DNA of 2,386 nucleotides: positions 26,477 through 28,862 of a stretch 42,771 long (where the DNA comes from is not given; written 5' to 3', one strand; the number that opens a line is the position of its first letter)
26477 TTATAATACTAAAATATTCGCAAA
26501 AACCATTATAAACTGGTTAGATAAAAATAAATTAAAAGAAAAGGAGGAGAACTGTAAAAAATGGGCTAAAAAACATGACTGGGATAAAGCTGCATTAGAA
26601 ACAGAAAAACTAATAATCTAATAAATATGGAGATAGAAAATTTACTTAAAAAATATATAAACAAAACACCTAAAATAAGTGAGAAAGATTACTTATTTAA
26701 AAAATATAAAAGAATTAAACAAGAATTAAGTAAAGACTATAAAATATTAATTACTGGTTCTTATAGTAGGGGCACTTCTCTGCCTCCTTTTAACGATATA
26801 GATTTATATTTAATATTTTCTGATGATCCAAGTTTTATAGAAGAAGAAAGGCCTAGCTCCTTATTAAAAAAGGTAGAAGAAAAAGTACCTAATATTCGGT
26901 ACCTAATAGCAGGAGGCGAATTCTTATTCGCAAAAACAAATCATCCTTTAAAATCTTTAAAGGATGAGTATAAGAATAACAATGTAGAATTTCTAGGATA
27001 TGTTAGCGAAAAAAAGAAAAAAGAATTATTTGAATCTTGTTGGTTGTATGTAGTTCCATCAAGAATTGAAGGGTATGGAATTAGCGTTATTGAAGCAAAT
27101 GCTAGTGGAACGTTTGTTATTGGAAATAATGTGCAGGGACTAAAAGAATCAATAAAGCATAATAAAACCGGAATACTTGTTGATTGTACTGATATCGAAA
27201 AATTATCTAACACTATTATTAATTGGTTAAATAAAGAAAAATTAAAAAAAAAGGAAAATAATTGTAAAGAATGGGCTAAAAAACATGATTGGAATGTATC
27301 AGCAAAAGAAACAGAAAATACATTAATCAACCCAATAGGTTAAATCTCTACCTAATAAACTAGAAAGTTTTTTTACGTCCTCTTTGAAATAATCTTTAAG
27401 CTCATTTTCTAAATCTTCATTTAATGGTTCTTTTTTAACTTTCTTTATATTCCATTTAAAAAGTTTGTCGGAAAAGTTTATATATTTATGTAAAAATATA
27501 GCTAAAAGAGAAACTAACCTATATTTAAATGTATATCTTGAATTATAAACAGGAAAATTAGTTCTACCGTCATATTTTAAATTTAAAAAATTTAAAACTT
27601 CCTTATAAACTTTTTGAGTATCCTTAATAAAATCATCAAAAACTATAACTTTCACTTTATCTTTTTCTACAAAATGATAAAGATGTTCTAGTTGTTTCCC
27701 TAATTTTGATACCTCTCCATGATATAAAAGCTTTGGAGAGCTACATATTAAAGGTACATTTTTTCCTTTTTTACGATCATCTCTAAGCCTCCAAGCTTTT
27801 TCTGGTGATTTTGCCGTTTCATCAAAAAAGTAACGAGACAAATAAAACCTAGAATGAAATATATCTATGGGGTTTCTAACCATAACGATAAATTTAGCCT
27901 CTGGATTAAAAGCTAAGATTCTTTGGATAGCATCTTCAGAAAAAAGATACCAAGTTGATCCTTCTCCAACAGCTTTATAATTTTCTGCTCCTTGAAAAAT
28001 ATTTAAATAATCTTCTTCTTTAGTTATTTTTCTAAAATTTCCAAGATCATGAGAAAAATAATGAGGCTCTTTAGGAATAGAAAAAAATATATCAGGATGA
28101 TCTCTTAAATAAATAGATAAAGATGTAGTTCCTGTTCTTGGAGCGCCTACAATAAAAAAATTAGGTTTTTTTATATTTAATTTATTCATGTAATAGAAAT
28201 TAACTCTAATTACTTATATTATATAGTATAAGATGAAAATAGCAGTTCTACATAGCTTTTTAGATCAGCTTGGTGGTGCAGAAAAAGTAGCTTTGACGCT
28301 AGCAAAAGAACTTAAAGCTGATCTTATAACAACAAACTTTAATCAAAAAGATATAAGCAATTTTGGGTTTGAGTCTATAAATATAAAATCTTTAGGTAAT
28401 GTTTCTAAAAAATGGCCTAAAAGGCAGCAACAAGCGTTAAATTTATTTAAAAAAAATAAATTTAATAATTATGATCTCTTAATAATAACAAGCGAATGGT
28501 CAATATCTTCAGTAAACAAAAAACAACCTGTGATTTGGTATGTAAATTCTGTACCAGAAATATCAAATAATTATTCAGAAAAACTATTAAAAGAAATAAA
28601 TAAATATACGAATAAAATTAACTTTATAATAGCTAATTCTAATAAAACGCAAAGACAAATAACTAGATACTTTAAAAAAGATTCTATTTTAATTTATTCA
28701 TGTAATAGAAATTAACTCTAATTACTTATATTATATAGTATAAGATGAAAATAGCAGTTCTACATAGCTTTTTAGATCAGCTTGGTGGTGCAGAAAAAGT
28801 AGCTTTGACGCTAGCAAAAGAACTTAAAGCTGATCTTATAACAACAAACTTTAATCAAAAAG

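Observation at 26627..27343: CD-NTase/SMODS-like fragment fused in-frame to half a GT4 glycosyltransferase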

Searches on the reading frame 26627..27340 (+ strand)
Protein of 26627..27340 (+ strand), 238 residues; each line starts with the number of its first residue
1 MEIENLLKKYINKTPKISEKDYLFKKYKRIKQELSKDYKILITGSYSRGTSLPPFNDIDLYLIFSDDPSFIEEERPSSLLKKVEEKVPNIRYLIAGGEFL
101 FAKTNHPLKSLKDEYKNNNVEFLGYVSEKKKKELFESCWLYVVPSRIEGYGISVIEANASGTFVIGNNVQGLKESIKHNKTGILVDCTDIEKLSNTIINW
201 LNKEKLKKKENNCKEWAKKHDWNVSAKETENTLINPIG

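Call 3: search_protein_families(library=pfam, proteins=[window:26627-27340:+], max_evalue=1)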
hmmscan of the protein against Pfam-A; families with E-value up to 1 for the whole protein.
window:26627-27340:+ (238 aa): 9 families
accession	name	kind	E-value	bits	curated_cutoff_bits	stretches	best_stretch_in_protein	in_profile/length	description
PF00534.26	Glycos_transf_1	-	3.1e-32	111.9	26.4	1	79-219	36-171/172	Glycosyl transferases group 1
PF13692.12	Glyco_trans_1_4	-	7.3e-23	81.8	27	1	81-202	25-141/142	Glycosyl transferases group 1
PF01909.29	NTP_transf_2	-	9.5e-07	29.6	21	1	26-88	3-65/93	Nucleotidyltransferase domain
PF20706.3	GT4-conflict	-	5.4e-05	22.8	26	1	118-219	261-350/385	Family 4 Glycosyltransferase in conflict systems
PF18144.7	SMODS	-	9.7e-05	23.1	26.5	1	1-92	1-104/164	Second Messenger Oligonucleotide or Dinucleotide Synthetase domain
PF13524.12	Glyco_trans_1_2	-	0.0065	16.9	25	1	77-207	3-118/144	Glycosyl transferase-like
PF14792.12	DNA_pol_B_palm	-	0.016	15.9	25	1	25-93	12-76/113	DNA polymerase beta palm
PF18765.7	Polbeta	-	0.035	14.7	26.9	1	30-83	3-58/93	Polymerase beta, Nucleotidyltransferase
PF22600.2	MTPAP-like_central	-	0.13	12.8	27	1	2-86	4-86/139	Poly(A) RNA polymerase, mitochondrial-like, central palm domain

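Call 6: find_homologous_proteins(query=window:26627-27340:+)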
Query window:26627-27340:+ (238 aa): 35 proteins with E <= 0.001 among 891 candidates.
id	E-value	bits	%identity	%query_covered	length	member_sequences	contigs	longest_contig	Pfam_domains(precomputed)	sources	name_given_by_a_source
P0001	1.0e-152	524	100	100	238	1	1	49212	PF00534.27,PF01909.30,PF13692.13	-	-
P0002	3.5e-60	221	63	64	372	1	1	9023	PF00534.27,PF13439.13,PF20706.4,PF13692.13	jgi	-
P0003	8.4e-57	210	65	63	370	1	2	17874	PF00534.27,PF13439.13,PF20706.4,PF13692.13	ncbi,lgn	-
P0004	2.0e-55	206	62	63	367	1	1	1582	PF00534.27,PF13439.13,PF20706.4,PF13692.13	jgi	-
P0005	8.3e-53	197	57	65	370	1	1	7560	PF00534.27,PF13439.13,PF20706.4,PF13692.13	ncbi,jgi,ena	-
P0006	4.5e-52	195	59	63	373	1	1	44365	PF00534.27,PF13439.13,PF20706.4,PF13692.13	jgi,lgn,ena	-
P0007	2.2e-51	193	61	64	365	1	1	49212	PF00534.27,PF13439.13,PF20706.4,PF13692.13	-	-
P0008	1.4e-50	190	60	63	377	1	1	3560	PF00534.27,PF13439.13,PF20706.4,PF13692.13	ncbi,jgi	-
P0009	3.6e-50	189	60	63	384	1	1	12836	PF00534.27,PF13439.13,PF20706.4,PF13692.13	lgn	-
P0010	9.8e-49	184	57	63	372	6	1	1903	PF00534.27,PF13439.13,PF20706.4,PF13692.13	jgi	-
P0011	8.9e-45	171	52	64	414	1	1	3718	PF00534.27,PF13439.13,PF20706.4,PF13692.13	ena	-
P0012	1.4e-42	164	57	61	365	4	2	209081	PF00534.27,PF20706.4,PF13692.13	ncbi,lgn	-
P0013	9.8e-42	161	54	63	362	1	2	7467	PF00534.27,PF13439.13,PF20706.4,PF13692.13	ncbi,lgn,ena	-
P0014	2.2e-41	160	53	63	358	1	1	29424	PF00534.27,PF13439.13,PF20706.4,PF13692.13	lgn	-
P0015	8.9e-40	155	52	66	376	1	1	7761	PF00534.27,PF13439.13,PF13692.13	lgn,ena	-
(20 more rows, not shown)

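Call 13: search_protein_families(library=padloc, proteins=[window:26627-27340:+], max_evalue=1)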
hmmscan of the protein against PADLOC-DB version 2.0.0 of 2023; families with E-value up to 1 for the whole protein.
window:26627-27340:+ (238 aa): 10 families
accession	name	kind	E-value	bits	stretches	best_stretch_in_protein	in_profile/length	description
PDLC00823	Cyclase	-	1e-08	33.2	1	28-87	31-92/285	oligonucleotide-cyclase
PDLC00809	Cyclase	-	2e-06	25.6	1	20-86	22-91/295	oligonucleotide-cyclase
PDLC00785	Cyclase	-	3.1e-06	24.7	1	2-87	5-89/443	oligonucleotide-cyclase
PDLC00802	Cyclase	-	4.5e-05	20.8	1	19-91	30-106/332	oligonucleotide-cyclase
PDLC00776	Cyclase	-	0.00028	18.3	1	5-86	7-88/287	oligonucleotide-cyclase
PDLC00786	Cyclase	-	0.00074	17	1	18-65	19-74/293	oligonucleotide-cyclase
PDLC00814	Cyclase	-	0.00079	16.9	1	32-68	43-79/295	oligonucleotide-cyclase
PDLC00796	Cyclase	-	0.0025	15.2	1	1-87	1-97/432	oligonucleotide-cyclase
PDLC00792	Cyclase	-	0.0054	14.2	1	22-87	22-97/236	oligonucleotide-cyclase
PDLC00810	Cyclase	-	0.0061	14.1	1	41-85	50-91/335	oligonucleotide-cyclase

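Call 14: search_protein_families(library=ncbifam, proteins=[window:26627-27340:+], max_evalue=1)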
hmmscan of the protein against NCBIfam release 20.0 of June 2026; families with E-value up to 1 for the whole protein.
window:26627-27340:+ (238 aa): 42 families (the best 25 are shown)
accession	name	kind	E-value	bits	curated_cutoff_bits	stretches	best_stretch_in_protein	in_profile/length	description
TIGR03449.1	mycothiol_MshA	equivalog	5.1e-15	55.3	462.5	1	89-231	253-398/406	D-inositol-3-phosphate glycosyltransferase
TIGR04047.1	MSMEG_0565_glyc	hypoth_equivalog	3.2e-14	52.8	259.85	1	81-228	216-366/373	MSMEG_0565 family glycosyltransferase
TIGR03999.1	thiol_BshA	equivalog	7.4e-14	51.5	273.7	1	111-218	248-354/375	N-acetyl-alpha-D-glucosaminyl L-malate synthase BshA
NF041876.1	EPS_EpsE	equivalog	1.2e-13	51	400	1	111-207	269-365/389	exopolysaccharide biosynthesis GT4 family glycosyltransferase EpsE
NF047880.1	glyco_SdgA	exception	8.5e-13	47.7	800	1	79-223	336-477/488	serine-aspartate repeat adhesin O-glycosyltransferase SdgA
NF038295.1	EPS_HpsP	equivalog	9.5e-13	47.9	550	1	81-229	230-380/388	hormogonium polysaccharide biosynthesis glycosyltransferase HpsP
TIGR03088.1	stp2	hypoth_equivalog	8.5e-12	44.8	409.05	1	81-210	221-345/374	TIGR03088 family PEP-CTERM/XrtA system glycosyltransferase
NF053513.1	Gtran_IagA_BgsA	equivalog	1.6e-10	40.5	460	1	83-227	182-322/333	LTA glycolipid anchor biosynthesis glycosyltransferase, IagA/BgsA family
NF041010.1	glycosy_Agl16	equivalog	4.6e-10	38.9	575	1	104-229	223-344/352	glycosylation protein Agl16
NF050056.1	ProtGlycPglH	equivalog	2e-09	37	600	1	89-225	211-340/354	GalNAc-alpha-(1->4)-GalNAc-alpha-(1->3)-diNAcBac-PP-undecaprenol alpha-1,4-N-acetyl-D-galactosaminyltransferase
TIGR02918.1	TIGR02918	equivalog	5e-09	35.4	574.6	1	84-220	345-484/500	accessory Sec system glycosyltransferase GtfA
NF050063.1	ProtGlycPglJ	equivalog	6.8e-09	35.4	500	1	106-224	235-354/363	N-acetylgalactosamine-N,N'-diacetylbacillosaminyl-diphospho-undecaprenol 4-alpha-N-acetylgalactosaminyltransferase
NF046085.1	XrtY_assoc_Gly1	equivalog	7e-09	35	400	1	111-216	257-363/387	XrtY-associated glycosyltransferase XYAG1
TIGR04063.1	stp3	hypoth_equivalog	2.1e-08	33.4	442.05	1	81-228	236-387/397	TIGR04063 family PEP-CTERM/XrtA system glycosyltransferase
TIGR02149.1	glgA_Coryne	subfamily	3.1e-08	33.1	302.4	1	125-229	271-383/391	glycogen synthase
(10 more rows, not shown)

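Call 25: find_homologous_proteins(query=window:26627-27340:+, region=1-88, max_evalue=10)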
Query window:26627-27340:+, residues 1-88 (88 aa): 1 proteins with E <= 10 among 529 candidates.
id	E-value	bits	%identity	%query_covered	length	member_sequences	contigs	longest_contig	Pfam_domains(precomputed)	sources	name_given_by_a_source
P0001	4.4e-47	175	100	100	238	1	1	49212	PF00534.27,PF01909.30,PF13692.13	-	-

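Call 26: find_encoding_contigs(protein=P0003, flank=6000, max_places=3)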
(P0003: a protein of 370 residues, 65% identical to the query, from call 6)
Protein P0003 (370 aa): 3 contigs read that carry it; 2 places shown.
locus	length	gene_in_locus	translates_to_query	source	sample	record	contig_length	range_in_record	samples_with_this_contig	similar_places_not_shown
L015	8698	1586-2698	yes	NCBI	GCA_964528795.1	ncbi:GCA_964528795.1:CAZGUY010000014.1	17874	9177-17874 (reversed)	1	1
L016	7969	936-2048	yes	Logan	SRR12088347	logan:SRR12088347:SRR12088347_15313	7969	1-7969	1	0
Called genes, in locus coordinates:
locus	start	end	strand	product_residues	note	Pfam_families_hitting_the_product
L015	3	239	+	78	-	?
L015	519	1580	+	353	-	PF00535:Glycos_transf_2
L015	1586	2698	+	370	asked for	PF13439:Glyco_transf_4, PF20706:GT4-conflict, PF00534:Glycos_transf_1, PF13692:Glyco_trans_1_4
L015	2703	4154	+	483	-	PF13231:PMT_2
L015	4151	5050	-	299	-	PF00685:Sulfotransfer_1, PF13469:Sulfotransfer_3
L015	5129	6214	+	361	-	PF13439:Glyco_transf_4 (weak), PF00534:Glycos_transf_1, PF13692:Glyco_trans_1_4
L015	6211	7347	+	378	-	PF14907:NTP_transf_5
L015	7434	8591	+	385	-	PF14907:NTP_transf_5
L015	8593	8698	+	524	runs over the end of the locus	PF14907:NTP_transf_5 (weak)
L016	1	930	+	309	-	?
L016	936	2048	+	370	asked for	PF13439:Glyco_transf_4, PF20706:GT4-conflict, PF00534:Glycos_transf_1, PF13692:Glyco_trans_1_4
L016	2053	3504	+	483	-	PF13231:PMT_2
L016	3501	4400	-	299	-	PF00685:Sulfotransfer_1, PF13469:Sulfotransfer_3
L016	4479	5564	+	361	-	PF13439:Glyco_transf_4 (weak), PF00534:Glycos_transf_1, PF13692:Glyco_trans_1_4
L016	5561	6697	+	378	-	PF14907:NTP_transf_5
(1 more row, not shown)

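Call 27: find_encoding_contigs(protein=P0002, flank=6000, max_places=3)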
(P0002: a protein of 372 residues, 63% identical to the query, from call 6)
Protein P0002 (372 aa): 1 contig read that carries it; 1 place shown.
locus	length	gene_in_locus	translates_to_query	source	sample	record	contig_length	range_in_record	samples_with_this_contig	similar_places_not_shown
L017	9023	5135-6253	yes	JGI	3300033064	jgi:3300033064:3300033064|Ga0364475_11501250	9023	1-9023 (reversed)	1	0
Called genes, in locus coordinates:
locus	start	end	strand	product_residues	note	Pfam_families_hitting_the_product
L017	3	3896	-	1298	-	?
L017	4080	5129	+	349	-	PF00535:Glycos_transf_2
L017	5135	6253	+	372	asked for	PF13439:Glyco_transf_4, PF20706:GT4-conflict, PF00534:Glycos_transf_1, PF13692:Glyco_trans_1_4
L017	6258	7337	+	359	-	PF13439:Glyco_transf_4 (weak), PF00534:Glycos_transf_1, PF13692:Glyco_trans_1_4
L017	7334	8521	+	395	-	PF14907:NTP_transf_5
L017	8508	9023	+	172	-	?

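Call 37: find_related_loci(query=A3, collection=genome_contigs, flank=4000)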
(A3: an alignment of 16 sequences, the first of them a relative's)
Query A3 (238 aa) in genome_contigs; peptide patterns used: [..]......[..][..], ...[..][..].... (x = any residue, [..] = any of these).
34 stretches matched a pattern; 16 encode a relative of the query (tblastn E <= 1e-3); 16 distinct loci.
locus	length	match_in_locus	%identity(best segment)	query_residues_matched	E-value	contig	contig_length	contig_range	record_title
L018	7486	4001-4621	47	20-236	1e-58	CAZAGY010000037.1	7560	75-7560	MAG TPA_asm: uncultured Gammaproteobacteria bacterium isolate SRP178699_co1_485 genome assembly, contig: NODE_13976_leng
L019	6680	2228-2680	65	83-233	1e-58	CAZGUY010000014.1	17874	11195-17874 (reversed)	MAG TPA_asm: uncultured Gammaproteobacteria bacterium isolate binchicken_co77_94 genome assembly, contig: NODE_3781_leng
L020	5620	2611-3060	49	83-229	4e-50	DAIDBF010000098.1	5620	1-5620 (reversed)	MAG TPA_asm: bacterium isolate clean1859 k141_156574, whole genome shotgun sequence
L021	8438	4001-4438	52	83-233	7e-50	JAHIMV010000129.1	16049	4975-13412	MAG: Patescibacteria group bacterium isolate KR13_N2.mb.83 KR13_N2.mb.83_k141_340409, whole genome shotgun sequence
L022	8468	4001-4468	47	83-235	6e-49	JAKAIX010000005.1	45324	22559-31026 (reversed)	MAG: bacterium isolate WY3.bin51 NODE_1122_length_45324_cov_2.536120, whole genome shotgun sequence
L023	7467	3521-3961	53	83-238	1e-48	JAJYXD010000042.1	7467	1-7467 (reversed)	MAG: bacterium isolate FK3.bin18 NODE_19481_length_7467_cov_0.994142, whole genome shotgun sequence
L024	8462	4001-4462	49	83-233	2e-48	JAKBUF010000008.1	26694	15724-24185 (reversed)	MAG: bacterium isolate SKS1.bin110 NODE_3157_length_26694_cov_6.671849, whole genome shotgun sequence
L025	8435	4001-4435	57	83-228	4e-48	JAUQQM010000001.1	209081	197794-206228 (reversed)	MAG: Patescibacteria group bacterium isolate SRBZ-1.bins.45.201808 NODE_38_length_209081_cov_31.887927, whole genome sho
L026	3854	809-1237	53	83-235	9e-48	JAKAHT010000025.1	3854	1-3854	MAG: bacterium isolate WY3.bin127 NODE_52886_length_3854_cov_21.551918, whole genome shotgun sequence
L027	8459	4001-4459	44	83-233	1e-46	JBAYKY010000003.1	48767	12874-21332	MAG: Candidatus Paceibacterota bacterium isolate SO_2016_GW1_90 scaffold01374_OW334_2016, whole genome shotgun sequence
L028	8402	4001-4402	51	83-228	3e-45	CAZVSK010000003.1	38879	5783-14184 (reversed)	MAG TPA_asm: uncultured Candidatus Saccharibacteria bacterium isolate binchicken_co22_239 genome assembly, contig: NODE_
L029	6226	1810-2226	49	83-233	3e-44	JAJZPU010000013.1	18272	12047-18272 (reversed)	MAG: bacterium isolate SKS1.bin17 NODE_5459_length_18272_cov_3.050868, whole genome shotgun sequence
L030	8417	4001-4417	48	83-233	4e-43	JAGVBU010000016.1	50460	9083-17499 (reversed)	MAG: Candidatus Paceibacterota bacterium isolate DeMMO6_38 c_000000089192, whole genome shotgun sequence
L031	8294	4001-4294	25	83-185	2e-7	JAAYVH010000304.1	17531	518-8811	MAG: Chthonomonadales bacterium isolate AS27yjCOA_40 189128_AS27, whole genome shotgun sequence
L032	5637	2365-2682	24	81-186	5e-6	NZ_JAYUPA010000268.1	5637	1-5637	MAG: Armatimonas sp. isolate GL106_DN_concoct_81 GL106_DN_concoct_81_267, whole genome shotgun sequence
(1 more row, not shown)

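Call 47: find_encoding_contigs(protein=P0001, flank=3000, max_places=10)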
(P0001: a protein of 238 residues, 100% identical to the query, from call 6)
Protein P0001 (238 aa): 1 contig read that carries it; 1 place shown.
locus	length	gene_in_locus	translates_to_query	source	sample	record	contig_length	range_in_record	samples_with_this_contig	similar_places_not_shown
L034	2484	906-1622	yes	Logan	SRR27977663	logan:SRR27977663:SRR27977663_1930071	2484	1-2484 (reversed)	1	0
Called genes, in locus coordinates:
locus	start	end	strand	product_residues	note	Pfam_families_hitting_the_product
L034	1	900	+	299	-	?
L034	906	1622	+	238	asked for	PF01909:NTP_transf_2 (weak), PF00534:Glycos_transf_1, PF13692:Glyco_trans_1_4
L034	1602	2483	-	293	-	?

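Call 48: predict_structure(alignment_id=A4)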
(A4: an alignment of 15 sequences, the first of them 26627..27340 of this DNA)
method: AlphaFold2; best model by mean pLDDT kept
length: 238 residues; sequences in the alignment: 15
mean_pLDDT: 53.3   pTM: 0.55
mean pLDDT of the five models: 53.3, 50.3, 48.6, 48.1, 48.1
residues with pLDDT >= 90: 0; 70-90: 47; 50-70: 83; < 50: 108
segments of 3 or more residues with pLDDT < 50: 1-36, 44-77, 97-106, 147-149, 208-214, 225-238
pLDDT, mean of each block of 10 residues (from residue 1): 36 39 43 49 39 28 25 40 68 58 49 67 67 68 58 65 70 71 71 74 53 48 48 42
secondary structure, 60 per line:
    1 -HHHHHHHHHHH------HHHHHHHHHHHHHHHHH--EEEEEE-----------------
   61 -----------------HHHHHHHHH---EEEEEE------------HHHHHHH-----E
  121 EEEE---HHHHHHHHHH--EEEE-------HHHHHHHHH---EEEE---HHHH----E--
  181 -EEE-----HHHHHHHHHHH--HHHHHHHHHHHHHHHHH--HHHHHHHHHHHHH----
elements in order: H2-12 H19-35 E38-43 H78-86 E90-95 H108-114 E120-124 H128-137 E140-143 H151-159 E163-166 H170-173 E182-184 H190-200 H203-219 H222-234

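Call 54: search_protein_families(library=pfam, proteins=[L023:2103-2813:+, L023:3970-4713:-, L020:3089-3844:-, L024:4426-5838:+, L028:4427-5824:+, L021:5919-7349:-, L018:6005-7021:-, L023:4735-5757:-], max_evalue=0.01)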
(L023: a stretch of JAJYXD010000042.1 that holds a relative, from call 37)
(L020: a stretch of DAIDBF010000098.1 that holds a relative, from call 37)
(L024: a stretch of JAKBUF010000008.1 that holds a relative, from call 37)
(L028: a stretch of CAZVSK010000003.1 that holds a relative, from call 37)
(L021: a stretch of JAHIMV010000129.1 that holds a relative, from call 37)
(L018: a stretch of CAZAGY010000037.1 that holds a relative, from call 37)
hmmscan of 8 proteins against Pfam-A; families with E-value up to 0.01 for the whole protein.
L023:2103-2813:+ (237 aa): 1 family
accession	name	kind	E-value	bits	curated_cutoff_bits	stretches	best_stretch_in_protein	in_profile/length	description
PF01797.21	Y1_Tnp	-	4.1e-12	46.7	23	1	49-153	10-119/121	Transposase IS200 like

L023:3970-4713:- (248 aa): 2 families
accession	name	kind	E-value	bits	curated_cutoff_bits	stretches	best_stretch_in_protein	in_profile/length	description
PF13704.12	Glyco_tranf_2_4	-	1e-07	32.8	27.5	1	12-95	1-82/98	Glycosyl transferase family 2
PF00535.33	Glycos_transf_2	-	0.00036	20.9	23.3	1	8-111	3-105/168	Glycosyl transferase family 2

L020:3089-3844:- (252 aa): 1 family
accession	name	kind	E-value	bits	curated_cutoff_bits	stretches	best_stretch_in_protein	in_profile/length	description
PF01797.21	Y1_Tnp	-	2.7e-09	37.6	23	1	82-155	41-119/121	Transposase IS200 like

L024:4426-5838:+ (471 aa): 1 family
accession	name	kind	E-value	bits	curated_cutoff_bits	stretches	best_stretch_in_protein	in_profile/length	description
PF01501.26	Glyco_transf_8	-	3.6e-23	82.9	24.3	1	94-256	84-251/253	Glycosyl transferase family 8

L028:4427-5824:+ (466 aa): 1 family
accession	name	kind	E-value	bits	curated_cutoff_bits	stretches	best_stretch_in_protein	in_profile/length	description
PF01501.26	Glyco_transf_8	-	5.6e-22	79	24.3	1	76-243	79-251/253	Glycosyl transferase family 8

L021:5919-7349:- (477 aa): 2 families
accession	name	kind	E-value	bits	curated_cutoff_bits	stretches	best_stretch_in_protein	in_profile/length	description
PF13231.12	PMT_2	-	2.6e-09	37.9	26.1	1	75-225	3-153/160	Dolichyl-phosphate-mannose-protein mannosyltransferase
PF02366.24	PMT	-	1.5e-05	25.1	22.7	1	70-210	58-204/245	Dolichyl-phosphate-mannose-protein mannosyltransferase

L018:6005-7021:- (339 aa): 3 families
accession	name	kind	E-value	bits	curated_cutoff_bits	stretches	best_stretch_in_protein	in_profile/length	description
PF13472.12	Lipase_GDSL_2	-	3.5e-22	80.2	32.9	1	108-318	1-177/178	GDSL-like Lipase/Acylhydrolase family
PF00657.28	Lipase_GDSL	-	6.4e-18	66.1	23.6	1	106-324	1-208/208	GDSL-like Lipase/Acylhydrolase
PF04311.20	DUF459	-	1.6e-05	24.8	27.2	0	234-309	92-163/197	Protein of unknown function (DUF459)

L023:4735-5757:- (341 aa): 3 families
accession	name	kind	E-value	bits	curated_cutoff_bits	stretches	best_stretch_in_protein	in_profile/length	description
PF13524.12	Glyco_trans_1_2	-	7.3e-10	39.4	25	1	211-332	16-141/144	Glycosyl transferase-like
PF00534.26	Glycos_transf_1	-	4e-08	33.4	26.4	1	252-317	105-170/172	Glycosyl transferases group 1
PF13692.12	Glyco_trans_1_4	-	2.7e-05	24.9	27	1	233-305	68-142/142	Glycosyl transferases group 1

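Call 72: fold_search(model_id=the predicted structure, library=pdb)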
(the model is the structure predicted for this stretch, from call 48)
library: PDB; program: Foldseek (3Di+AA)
matches with E <= 10: 1579; with E <= 0.001: 104
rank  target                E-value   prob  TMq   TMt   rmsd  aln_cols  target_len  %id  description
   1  6kqi                  3.9e-07  1.00  0.48  0.26   6.1       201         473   25  Structure of an allosteric modulator bound to the CB1 cannabinoid receptor (released 2019-10-23)
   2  4s0v                  6.0e-07  1.00  0.49  0.26   9.5       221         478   24  Crystal structure of the human OX2 orexin receptor bound to the insomnia drug Suvorexant (released 2015-01-14)
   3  5d00_B                7.2e-07  1.00  0.47  0.32   7.0       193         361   20  Crystal structure of BshA from B. subtilis complexed with N-acetylglucosaminyl-malate and UMP (released 2016-09-07)
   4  2bfw                  9.8e-07  1.00  0.49  0.58   6.1       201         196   25  Structure of the C domain of glycogen synthase from Pyrococcus abyssi (released 2005-11-28)
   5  9b9y_R                1.5e-06  1.00  0.51  0.27   5.6       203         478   24  Structural mechanism of CB1R binding to peripheral and biased inverse agonists (released 2024-11-20)
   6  8wkz_A                1.5e-06  1.00  0.50  0.27   5.9       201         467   25  Crystal structure of the Melanocortin-4 Receptor (MC4R) in complex with S31 (released 2024-08-07)
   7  5wqc                  1.5e-06  1.00  0.48  0.24  10.4       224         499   23  Crystal structure of human orexin 2 receptor bound to the selective antagonist EMPA determined by the synchrotron light  (released 2017-11-29)
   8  5d01_B                1.7e-06  1.00  0.47  0.33   6.4       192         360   20  Crystal structure of BshA from B. subtilis complexed with N-acetylglucosaminyl-malate (released 2016-09-07)
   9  9m88_C                1.9e-06  1.00  0.49  0.59   7.1       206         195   25  PGS fused GPR3 dimer with antagonist AF64394 (released 2025-09-24)
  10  6tpj_B                2.3e-06  1.00  0.50  0.25  10.1       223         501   23  Crystal structure of the Orexin-2 receptor in complex with suvorexant at 2.76 A resolution (released 2020-01-01)
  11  6kuw_A                2.8e-06  1.00  0.48  0.26   9.5       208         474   24  Crystal structure of human alpha2C adrenergic G protein-coupled receptor. (released 2019-12-04)
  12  4xsr_B                3.1e-06  1.00  0.49  0.33   5.5       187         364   18  Crystal structure of Anabaena Alr3699/HepE in complex with UDP-glucose (released 2016-01-13)
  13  8cxo                  3.3e-06  1.00  0.49  0.23   6.1       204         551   24  Cryo-EM structure of the unliganded mSMO-PGS2 in a lipidic environment (released 2022-08-03)
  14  3l01_A                3.5e-06  1.00  0.47  0.28  10.4       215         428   22  Crystal structure of monomeric glycogen synthase from Pyrococcus abyssi (released 2010-12-29)
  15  6e59                  4.2e-06  1.00  0.50  0.27   9.5       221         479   25  Crystal structure of the human NK1 tachykinin receptor (released 2018-12-12)
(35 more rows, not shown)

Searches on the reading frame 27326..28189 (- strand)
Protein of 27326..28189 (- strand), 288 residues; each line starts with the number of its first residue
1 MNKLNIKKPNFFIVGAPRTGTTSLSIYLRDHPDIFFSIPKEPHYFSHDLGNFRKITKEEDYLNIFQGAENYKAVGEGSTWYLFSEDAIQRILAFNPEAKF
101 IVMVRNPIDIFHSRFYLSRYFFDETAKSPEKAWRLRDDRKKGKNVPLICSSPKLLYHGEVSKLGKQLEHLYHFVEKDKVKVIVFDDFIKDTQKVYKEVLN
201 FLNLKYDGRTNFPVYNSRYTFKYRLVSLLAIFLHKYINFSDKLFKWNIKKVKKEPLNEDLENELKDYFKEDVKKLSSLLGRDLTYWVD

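Call 3: search_protein_families(library=pfam, proteins=[window:27326-28189:-], max_evalue=1)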
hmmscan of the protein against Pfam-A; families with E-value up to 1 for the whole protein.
window:27326-28189:- (288 aa): 4 families
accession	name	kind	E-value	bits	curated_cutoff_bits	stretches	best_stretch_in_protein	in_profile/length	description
PF13469.12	Sulfotransfer_3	-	4.8e-15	56.8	27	2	9-46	1-35/216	Sulfotransferase family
PF00685.33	Sulfotransfer_1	-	4.1e-11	43.2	22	1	9-274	2-253/255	Sulfotransferase domain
PF17784.7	Sulfotransfer_4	-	0.003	17.9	22.8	1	12-107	3-100/215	Sulfotransferase domain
PF02040.21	ArsB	-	0.21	11.4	22.2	1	171-253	127-211/423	Arsenical pump membrane protein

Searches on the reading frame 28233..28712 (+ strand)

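Call 3: search_protein_families(library=pfam, proteins=[window:28233-28712:+], max_evalue=1)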
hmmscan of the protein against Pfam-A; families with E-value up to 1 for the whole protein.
window:28233-28712:+ (160 aa): 5 families
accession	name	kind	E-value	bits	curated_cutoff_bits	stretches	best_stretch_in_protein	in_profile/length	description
PF13439.12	Glyco_transf_4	-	6e-06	26.8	28.5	1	14-148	2-153/170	Glycosyltransferase Family 4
PF13848.12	Thioredoxin_6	-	0.0033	17.7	27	1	95-150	93-148/184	Thioredoxin-like domain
PF23833.1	DUF7203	-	0.023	15.3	27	1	105-157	5-57/109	Family of unknown function (DUF7203)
PF16367.11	RRM_7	-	0.11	12.9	27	1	51-94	22-65/94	RNA recognition motif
PF02602.20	HEM4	-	0.16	11.5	27.5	0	112-152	99-140/231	Uroporphyrinogen-III synthase HemD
